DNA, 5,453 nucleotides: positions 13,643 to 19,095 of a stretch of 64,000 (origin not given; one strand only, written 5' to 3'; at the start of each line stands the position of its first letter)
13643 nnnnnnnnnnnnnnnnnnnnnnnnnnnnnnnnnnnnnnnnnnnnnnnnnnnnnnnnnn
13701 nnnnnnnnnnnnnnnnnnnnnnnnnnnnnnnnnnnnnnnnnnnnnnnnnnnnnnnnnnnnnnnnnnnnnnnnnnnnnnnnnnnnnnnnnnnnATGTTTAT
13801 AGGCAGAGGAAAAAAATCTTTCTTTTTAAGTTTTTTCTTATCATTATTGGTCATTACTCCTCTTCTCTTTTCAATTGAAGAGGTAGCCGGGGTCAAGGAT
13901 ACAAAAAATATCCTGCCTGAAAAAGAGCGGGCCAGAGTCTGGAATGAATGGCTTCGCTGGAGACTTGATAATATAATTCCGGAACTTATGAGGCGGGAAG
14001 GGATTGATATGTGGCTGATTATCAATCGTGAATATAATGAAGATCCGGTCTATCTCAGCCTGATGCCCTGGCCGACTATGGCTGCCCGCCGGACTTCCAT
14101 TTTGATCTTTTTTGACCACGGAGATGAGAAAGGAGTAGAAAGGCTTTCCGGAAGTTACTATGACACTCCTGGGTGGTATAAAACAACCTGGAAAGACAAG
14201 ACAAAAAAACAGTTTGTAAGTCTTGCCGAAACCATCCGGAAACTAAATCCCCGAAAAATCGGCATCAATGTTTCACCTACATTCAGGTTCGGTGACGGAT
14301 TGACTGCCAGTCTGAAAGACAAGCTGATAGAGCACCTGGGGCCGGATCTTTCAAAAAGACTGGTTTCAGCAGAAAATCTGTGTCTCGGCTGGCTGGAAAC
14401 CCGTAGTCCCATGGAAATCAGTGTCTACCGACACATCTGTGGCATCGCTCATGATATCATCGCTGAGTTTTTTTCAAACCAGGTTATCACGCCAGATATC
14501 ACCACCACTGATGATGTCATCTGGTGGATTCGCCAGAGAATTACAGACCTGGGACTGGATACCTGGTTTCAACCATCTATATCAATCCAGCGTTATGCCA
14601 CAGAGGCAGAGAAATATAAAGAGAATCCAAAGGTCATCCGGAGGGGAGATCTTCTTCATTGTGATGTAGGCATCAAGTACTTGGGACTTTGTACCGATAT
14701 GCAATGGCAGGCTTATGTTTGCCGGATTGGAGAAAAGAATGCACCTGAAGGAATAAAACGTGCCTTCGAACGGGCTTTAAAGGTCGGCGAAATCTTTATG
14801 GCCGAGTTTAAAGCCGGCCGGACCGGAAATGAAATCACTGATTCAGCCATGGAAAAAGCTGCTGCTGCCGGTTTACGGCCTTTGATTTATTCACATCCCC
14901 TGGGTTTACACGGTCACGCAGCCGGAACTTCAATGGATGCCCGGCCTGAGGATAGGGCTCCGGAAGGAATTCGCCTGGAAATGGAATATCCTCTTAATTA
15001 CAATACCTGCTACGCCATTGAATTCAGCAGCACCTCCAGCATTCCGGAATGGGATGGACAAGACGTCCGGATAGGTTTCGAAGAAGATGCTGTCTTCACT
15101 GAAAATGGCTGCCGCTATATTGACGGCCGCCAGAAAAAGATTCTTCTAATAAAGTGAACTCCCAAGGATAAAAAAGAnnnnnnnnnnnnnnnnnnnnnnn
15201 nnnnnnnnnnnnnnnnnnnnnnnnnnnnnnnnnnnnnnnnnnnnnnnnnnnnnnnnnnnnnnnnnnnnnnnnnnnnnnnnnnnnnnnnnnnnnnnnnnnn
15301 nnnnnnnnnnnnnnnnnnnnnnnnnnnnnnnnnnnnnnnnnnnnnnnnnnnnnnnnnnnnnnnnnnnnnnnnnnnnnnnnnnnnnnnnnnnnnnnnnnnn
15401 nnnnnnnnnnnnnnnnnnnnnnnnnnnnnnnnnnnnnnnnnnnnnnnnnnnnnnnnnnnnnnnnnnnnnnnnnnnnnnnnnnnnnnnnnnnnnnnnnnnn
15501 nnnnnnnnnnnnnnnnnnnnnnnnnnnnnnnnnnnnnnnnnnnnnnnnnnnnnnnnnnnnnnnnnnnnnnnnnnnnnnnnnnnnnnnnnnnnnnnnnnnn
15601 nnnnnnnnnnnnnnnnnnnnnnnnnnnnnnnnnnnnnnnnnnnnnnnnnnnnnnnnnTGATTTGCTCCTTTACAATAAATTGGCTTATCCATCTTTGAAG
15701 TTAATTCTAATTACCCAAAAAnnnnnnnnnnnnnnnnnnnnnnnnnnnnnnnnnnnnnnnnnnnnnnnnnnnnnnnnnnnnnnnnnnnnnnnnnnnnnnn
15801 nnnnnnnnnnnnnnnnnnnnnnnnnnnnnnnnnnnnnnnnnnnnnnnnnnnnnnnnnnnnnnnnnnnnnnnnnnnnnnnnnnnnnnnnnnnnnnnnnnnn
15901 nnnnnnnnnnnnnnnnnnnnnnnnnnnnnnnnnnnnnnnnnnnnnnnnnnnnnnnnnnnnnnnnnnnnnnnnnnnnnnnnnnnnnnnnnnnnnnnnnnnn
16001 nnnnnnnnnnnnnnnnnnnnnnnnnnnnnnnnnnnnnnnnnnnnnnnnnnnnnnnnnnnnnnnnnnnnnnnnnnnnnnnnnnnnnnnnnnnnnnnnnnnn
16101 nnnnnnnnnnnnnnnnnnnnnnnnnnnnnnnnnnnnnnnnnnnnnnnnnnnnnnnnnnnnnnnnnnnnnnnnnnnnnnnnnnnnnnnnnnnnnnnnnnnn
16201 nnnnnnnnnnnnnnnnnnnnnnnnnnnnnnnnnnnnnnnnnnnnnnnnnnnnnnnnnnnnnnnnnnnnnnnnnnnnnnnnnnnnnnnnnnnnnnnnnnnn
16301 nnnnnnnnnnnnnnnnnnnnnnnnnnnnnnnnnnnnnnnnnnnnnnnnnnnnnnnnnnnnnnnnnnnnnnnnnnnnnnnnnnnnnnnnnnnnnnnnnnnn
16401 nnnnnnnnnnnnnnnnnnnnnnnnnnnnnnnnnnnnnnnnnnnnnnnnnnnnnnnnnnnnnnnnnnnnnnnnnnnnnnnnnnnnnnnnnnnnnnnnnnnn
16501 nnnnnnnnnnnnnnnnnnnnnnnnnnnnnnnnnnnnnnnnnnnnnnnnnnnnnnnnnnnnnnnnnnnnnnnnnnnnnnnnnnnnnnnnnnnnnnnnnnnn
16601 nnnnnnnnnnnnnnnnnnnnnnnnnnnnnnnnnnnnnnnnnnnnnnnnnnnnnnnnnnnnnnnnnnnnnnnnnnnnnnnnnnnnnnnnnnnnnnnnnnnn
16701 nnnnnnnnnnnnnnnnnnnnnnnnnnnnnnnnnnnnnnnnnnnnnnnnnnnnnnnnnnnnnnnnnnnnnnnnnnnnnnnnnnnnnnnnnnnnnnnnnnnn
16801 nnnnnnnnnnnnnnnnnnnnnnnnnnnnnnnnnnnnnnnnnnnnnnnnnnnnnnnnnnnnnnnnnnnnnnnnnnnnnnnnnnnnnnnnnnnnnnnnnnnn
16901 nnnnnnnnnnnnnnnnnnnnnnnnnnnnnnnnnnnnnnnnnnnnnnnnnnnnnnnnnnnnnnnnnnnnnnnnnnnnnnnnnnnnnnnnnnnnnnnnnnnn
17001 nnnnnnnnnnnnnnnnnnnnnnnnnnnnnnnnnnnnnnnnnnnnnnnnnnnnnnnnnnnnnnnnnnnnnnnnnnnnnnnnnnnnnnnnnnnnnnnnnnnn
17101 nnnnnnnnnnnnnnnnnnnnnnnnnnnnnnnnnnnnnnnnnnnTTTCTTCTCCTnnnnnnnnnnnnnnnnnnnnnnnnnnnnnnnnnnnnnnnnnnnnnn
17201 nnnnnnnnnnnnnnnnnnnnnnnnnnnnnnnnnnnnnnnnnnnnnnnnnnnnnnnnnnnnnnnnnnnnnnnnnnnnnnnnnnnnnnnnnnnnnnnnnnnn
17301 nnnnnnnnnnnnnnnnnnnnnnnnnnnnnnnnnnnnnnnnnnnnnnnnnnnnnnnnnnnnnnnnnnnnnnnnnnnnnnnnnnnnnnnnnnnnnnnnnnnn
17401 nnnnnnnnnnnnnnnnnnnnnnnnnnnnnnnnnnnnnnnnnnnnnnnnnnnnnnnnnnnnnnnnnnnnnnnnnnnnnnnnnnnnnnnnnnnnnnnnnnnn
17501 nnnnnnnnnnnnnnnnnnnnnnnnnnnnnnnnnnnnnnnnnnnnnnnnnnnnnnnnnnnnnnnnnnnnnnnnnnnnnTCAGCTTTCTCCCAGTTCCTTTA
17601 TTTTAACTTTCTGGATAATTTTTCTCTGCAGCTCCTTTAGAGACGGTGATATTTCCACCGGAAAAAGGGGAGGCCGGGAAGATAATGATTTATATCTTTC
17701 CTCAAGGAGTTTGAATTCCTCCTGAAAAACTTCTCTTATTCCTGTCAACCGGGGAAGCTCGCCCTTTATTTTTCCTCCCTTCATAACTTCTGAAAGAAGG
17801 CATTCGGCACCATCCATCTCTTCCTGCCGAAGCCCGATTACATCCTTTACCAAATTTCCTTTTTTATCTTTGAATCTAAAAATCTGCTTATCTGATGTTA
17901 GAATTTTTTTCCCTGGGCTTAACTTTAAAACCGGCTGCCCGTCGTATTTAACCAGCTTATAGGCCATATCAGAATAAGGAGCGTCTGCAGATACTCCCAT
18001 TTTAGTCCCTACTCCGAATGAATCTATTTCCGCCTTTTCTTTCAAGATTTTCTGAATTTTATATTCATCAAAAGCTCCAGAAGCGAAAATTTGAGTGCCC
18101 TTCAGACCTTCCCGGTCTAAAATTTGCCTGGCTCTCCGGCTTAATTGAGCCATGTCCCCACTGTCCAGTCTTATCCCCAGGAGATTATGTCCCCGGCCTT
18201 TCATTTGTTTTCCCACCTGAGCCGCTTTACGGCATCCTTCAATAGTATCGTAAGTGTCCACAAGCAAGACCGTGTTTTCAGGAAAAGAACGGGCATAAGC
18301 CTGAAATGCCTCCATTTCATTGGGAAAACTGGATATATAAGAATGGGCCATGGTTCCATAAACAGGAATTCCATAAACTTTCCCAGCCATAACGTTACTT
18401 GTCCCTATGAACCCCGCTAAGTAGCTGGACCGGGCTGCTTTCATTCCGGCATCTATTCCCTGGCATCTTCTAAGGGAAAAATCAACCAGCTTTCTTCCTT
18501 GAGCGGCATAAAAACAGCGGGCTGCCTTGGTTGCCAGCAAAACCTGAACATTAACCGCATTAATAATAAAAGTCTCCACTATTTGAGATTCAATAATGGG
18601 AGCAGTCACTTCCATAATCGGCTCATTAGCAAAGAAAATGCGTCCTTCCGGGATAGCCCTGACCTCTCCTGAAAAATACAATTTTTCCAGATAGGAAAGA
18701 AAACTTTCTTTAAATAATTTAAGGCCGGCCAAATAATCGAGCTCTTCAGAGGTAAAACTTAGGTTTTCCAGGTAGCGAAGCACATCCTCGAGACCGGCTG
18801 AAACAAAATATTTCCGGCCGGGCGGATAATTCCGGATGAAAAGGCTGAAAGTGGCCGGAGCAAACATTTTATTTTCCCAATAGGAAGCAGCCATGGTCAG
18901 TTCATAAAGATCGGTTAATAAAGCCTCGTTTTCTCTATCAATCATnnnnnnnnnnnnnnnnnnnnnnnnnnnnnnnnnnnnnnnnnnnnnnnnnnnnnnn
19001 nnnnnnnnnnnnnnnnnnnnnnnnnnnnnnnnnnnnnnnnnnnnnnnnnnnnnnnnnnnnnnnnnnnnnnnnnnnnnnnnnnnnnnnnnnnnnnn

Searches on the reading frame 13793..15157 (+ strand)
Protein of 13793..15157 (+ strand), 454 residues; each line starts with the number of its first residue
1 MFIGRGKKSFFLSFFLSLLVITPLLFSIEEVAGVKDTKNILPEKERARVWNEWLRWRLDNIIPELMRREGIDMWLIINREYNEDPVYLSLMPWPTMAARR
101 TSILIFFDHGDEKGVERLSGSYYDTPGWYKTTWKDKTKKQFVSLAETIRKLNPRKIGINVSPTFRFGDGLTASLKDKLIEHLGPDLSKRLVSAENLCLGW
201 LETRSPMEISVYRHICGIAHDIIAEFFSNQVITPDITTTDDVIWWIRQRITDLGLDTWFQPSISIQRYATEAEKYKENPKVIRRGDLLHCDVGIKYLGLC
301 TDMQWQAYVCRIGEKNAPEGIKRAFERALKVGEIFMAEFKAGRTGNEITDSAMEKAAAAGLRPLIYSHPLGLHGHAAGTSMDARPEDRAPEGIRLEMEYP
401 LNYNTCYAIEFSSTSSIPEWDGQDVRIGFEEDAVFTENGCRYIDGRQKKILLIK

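Call 12: find_encoding_contigs(protein=window:13793-15157:+, flank=10000, max_places=6)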
Protein window:13793-15157:+ (454 aa): no gene with exactly this product is on record in the collection.

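Call 22: find_homologous_proteins(query=window:13793-15157:+, max_evalue=1e-30)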
Query window:13793-15157:+ (454 aa): 6623 proteins with E <= 1e-30 among 8000 candidates; the best 120 are listed.
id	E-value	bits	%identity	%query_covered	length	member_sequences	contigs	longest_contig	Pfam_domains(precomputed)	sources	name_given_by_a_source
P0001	0.0e+0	1062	100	100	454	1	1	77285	PF00557.30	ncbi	-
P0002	7.0e-291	983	91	100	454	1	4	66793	PF00557.30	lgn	-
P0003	2.2e-241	820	78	99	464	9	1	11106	PF00557.30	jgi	-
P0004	1.3e-240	817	79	97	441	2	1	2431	PF00557.30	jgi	jgi:Xaa-Pro aminopeptidase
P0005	2.5e-240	816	78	98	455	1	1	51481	PF00557.30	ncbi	ncbi:MAG: M24 family metallopeptidase [Acidobacteriota bacterium]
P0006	1.1e-239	814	80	93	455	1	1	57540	PF00557.30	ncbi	-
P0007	2.6e-238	809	79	93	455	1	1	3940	PF00557.30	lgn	-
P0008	4.6e-238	809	78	96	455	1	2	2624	PF00557.30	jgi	-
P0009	1.5e-237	807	76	99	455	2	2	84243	PF00557.30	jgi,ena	-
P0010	4.0e-236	802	76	99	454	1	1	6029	PF00557.30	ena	-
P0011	5.8e-236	802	76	99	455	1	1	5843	PF00557.30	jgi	jgi:Xaa-Pro aminopeptidase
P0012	3.4e-235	799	77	98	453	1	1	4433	PF00557.30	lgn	-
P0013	2.4e-234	796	76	99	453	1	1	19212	PF00557.30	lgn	-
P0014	5.2e-234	795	79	93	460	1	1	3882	PF00557.30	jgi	jgi:Xaa-Pro aminopeptidase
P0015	2.5e-233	793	75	98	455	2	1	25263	PF00557.30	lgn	-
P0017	3.7e-233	792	77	95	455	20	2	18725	PF00557.30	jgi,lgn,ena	jgi:Xaa-Pro aminopeptidase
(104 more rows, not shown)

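Call 23: find_encoding_contigs(protein=P0002, flank=10000, max_places=4)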
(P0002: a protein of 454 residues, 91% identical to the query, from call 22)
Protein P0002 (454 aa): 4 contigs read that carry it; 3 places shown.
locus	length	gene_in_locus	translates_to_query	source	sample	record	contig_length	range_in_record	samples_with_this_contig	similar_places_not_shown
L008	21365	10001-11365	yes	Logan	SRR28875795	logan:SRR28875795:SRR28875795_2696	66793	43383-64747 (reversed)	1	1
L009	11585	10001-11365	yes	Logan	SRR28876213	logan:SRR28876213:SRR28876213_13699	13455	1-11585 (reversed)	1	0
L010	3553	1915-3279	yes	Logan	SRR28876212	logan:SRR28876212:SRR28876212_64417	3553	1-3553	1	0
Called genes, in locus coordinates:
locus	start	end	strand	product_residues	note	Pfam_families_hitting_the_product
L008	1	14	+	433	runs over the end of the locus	PF00206:Lyase_1, PF10397:ADSL_C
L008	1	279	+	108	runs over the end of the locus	PF02700:PurS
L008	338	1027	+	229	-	PF13507:GATase_5, PF07685:GATase_3, PF01965:DJ-1_PfpI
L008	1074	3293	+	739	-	PF18072:FGAR-AT_linker, PF00586:AIRS, PF02769:AIRS_C, PF00586:AIRS, PF02769:AIRS_C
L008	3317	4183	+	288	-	-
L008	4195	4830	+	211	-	PF00551:Formyl_trans_N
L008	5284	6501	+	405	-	PF00579:tRNA-synt_1b, PF22421:SYY_C-terminal, PF01479:S4 (weak)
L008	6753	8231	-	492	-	PF02511:Thy1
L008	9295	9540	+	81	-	-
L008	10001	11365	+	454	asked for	PF00557:Peptidase_M24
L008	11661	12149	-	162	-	PF02915:Rubrerythrin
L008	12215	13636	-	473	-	PF01139:RtcB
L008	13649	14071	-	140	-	PF01951:Archease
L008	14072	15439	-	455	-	PF17767:NAPRTase_N, PF04095:NAPRTase, PF17956:NAPRTase_C (weak)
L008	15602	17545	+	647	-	PF14522:Cytochrome_C7 (faint), PF14537:Cytochrom_c3_2 (faint), PF01292:Ni_hydr_CYTB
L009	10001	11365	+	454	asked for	PF00557:Peptidase_M24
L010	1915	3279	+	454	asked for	PF00557:Peptidase_M24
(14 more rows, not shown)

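Call 24: find_encoding_contigs(protein=P0001, flank=10000, max_places=3)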
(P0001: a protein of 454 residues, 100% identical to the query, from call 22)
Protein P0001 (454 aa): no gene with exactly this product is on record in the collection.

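Call 30: find_encoding_contigs(protein=P0006, flank=6000, max_places=2)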
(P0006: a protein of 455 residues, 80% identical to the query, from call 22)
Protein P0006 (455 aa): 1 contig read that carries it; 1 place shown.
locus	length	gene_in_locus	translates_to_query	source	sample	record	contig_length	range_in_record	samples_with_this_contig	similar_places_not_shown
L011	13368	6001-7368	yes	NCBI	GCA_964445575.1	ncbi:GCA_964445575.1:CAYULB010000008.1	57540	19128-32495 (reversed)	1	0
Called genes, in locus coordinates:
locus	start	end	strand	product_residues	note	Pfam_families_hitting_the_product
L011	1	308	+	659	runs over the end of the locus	PF00884:Sulfatase, PF01663:Phosphodiest (faint), PF16347:SGSH_C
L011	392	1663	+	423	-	PF01075:Glyco_transf_9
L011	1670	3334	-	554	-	PF03979:Sigma70_r1_1, PF00140:Sigma70_r1_2, PF04542:Sigma70_r2, PF04539:Sigma70_r3, PF04545:Sigma70_r4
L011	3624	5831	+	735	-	PF00982:Glyco_transf_20, PF00534:Glycos_transf_1 (faint), PF08282:Hydrolase_3 (faint), PF02358:Trehalose_PPase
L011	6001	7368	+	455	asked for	PF00557:Peptidase_M24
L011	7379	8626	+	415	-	PF06245:DUF1015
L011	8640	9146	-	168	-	-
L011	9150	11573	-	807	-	PF17162:DUF5118 (weak), PF17148:DUF5117, PF16313:DUF4953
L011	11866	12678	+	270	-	PF00793:DAHP_synth_1, PF03102:NeuB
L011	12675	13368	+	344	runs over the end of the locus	PF01761:DHQ_synthase, PF24621:DHQS_C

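Call 31: find_encoding_contigs(protein=P0005, flank=6000, max_places=2)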
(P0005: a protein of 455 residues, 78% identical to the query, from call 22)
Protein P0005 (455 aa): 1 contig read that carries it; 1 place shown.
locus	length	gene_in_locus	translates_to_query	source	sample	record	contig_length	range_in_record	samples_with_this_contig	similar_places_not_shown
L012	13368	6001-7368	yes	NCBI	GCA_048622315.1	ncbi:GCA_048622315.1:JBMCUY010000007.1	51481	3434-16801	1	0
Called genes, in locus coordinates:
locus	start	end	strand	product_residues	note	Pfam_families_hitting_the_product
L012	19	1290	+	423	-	PF01075:Glyco_transf_9 (weak)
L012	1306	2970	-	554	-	PF03979:Sigma70_r1_1 (weak), PF00140:Sigma70_r1_2, PF04542:Sigma70_r2, PF04539:Sigma70_r3, PF04545:Sigma70_r4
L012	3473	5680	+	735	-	PF00534:Glycos_transf_1 (faint), PF00982:Glyco_transf_20, PF02358:Trehalose_PPase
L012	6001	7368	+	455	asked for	PF00557:Peptidase_M24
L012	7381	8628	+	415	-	PF06245:DUF1015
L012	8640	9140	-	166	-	-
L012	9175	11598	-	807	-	PF17162:DUF5118 (weak), PF17148:DUF5117, PF16313:DUF4953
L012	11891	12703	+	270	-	PF00793:DAHP_synth_1, PF03102:NeuB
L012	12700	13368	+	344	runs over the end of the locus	PF01761:DHQ_synthase, PF24621:DHQS_C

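Call 32: find_encoding_contigs(protein=P0009, flank=6000, max_places=2)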
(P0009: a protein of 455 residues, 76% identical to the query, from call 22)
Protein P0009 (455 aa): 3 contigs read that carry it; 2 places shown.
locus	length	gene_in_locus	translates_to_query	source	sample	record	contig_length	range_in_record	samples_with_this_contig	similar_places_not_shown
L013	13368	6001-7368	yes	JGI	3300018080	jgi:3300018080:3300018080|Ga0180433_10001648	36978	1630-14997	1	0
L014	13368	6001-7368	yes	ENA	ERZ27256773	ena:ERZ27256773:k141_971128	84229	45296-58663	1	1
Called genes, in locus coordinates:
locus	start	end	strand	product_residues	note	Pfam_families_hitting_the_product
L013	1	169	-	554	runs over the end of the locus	PF03979:Sigma70_r1_1, PF00140:Sigma70_r1_2, PF04542:Sigma70_r2, PF04539:Sigma70_r3, PF04545:Sigma70_r4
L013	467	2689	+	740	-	PF00534:Glycos_transf_1 (faint), PF00982:Glyco_transf_20, PF02358:Trehalose_PPase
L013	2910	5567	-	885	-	PF19313:DUF5916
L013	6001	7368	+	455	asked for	PF00557:Peptidase_M24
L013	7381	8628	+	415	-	PF06245:DUF1015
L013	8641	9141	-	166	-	-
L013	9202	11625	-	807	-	PF17148:DUF5117, PF16313:DUF4953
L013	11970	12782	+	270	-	PF00793:DAHP_synth_1, PF03102:NeuB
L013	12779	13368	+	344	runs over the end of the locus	PF01761:DHQ_synthase, PF24621:DHQS_C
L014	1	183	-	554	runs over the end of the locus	PF03979:Sigma70_r1_1, PF00140:Sigma70_r1_2, PF04542:Sigma70_r2, PF04539:Sigma70_r3, PF04545:Sigma70_r4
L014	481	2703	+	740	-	PF00534:Glycos_transf_1 (faint), PF00982:Glyco_transf_20, PF02358:Trehalose_PPase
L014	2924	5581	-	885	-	PF19313:DUF5916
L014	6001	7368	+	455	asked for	PF00557:Peptidase_M24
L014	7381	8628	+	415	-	PF06245:DUF1015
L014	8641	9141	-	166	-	-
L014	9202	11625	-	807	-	PF17148:DUF5117, PF16313:DUF4953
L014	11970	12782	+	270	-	PF00793:DAHP_synth_1, PF03102:NeuB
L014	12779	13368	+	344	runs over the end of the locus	PF01761:DHQ_synthase, PF24621:DHQS_C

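Call 40: search_protein_families(library=pfam, proteins=[window:13793-15157:+], max_evalue=0.001)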
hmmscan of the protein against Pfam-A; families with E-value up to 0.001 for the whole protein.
window:13793-15157:+ (454 aa): 1 family
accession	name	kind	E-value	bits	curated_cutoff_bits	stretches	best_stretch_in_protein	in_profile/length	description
PF00557.29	Peptidase_M24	-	1.4e-14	54.8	23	1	212-436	3-207/208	Metallopeptidase family M24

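Call 65: find_encoding_contigs(protein=P0003, flank=7000, max_places=3)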
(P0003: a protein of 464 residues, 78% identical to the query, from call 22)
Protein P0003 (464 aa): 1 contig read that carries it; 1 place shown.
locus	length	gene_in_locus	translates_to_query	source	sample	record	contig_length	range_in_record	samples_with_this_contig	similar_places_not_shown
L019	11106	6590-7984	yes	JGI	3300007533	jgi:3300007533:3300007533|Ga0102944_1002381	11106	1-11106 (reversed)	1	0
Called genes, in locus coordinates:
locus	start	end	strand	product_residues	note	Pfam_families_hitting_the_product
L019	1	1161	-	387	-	?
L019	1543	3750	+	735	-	PF00534:Glycos_transf_1 (faint), PF00982:Glyco_transf_20, PF08282:Hydrolase_3 (faint), PF02358:Trehalose_PPase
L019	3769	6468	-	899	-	PF19313:DUF5916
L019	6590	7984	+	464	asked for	PF00557:Peptidase_M24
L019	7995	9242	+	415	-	PF06245:DUF1015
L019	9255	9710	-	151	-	-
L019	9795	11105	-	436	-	PF16313:DUF4953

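Call 66: find_encoding_contigs(protein=P0017, flank=7000, max_places=3)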
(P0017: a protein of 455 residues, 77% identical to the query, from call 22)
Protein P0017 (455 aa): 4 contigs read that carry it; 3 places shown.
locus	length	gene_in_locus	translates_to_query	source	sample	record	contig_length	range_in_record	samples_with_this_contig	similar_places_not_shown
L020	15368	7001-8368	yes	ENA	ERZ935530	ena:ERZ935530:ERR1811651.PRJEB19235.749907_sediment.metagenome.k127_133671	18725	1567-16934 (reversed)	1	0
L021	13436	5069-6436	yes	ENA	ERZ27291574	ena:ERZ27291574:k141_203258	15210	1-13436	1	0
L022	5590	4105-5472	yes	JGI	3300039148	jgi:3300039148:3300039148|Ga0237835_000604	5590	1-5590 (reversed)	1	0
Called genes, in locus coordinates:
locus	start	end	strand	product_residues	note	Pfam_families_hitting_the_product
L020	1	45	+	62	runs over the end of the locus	-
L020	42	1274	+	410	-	PF21269:TreT_GT1, PF00534:Glycos_transf_1, PF13692:Glyco_trans_1_4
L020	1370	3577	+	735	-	PF00534:Glycos_transf_1 (faint), PF00982:Glyco_transf_20, PF08282:Hydrolase_3 (faint), PF02358:Trehalose_PPase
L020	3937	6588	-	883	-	PF19313:DUF5916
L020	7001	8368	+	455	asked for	PF00557:Peptidase_M24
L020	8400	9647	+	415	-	PF06245:DUF1015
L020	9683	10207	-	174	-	-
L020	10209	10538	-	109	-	-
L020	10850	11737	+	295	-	PF02567:PhzC-PhzF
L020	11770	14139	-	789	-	PF12704:MacB_PCD, PF02687:FtsX, PF12704:MacB_PCD, PF02687:FtsX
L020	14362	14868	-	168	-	-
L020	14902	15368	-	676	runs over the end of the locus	?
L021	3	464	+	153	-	?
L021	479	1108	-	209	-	PF01121:CoaE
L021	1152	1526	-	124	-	PF07238:PilZ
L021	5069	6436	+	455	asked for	PF00557:Peptidase_M24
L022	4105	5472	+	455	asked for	PF00557:Peptidase_M24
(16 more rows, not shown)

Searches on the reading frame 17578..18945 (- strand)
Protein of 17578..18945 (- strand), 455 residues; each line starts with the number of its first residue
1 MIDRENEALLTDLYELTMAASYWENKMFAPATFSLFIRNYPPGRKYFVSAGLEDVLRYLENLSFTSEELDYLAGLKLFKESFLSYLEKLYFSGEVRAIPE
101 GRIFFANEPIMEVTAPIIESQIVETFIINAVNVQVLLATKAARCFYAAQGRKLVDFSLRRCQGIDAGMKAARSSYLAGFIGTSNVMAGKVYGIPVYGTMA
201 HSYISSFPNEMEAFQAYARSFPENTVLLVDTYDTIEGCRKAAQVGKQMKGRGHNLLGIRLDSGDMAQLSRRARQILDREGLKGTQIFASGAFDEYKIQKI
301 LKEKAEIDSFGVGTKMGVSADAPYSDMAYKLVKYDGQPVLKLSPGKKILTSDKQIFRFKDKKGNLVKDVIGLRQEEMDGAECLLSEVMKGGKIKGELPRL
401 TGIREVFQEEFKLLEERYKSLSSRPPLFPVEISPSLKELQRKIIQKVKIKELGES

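Call 40: search_protein_families(library=pfam, proteins=[window:17578-18945:-], max_evalue=0.001)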
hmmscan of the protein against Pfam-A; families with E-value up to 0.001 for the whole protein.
window:17578-18945:- (455 aa): 4 families
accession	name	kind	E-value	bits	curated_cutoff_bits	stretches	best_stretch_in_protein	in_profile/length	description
PF17767.7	NAPRTase_N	-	6.9e-38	130.2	32.6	1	9-132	1-125/125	Nicotinate phosphoribosyltransferase (NAPRTase) N-terminal domain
PF04095.22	NAPRTase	-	1e-09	39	20.8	1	152-330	2-192/239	Nicotinate phosphoribosyltransferase (NAPRTase) family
PF17956.6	NAPRTase_C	-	4.3e-09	37.3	23.3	1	380-439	52-110/111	Nicotinate phosphoribosyltransferase C-terminal domain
PF02749.22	QRPTase_N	-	3.9e-05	24.2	27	1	65-130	19-77/82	Quinolinate phosphoribosyl transferase, N-terminal domain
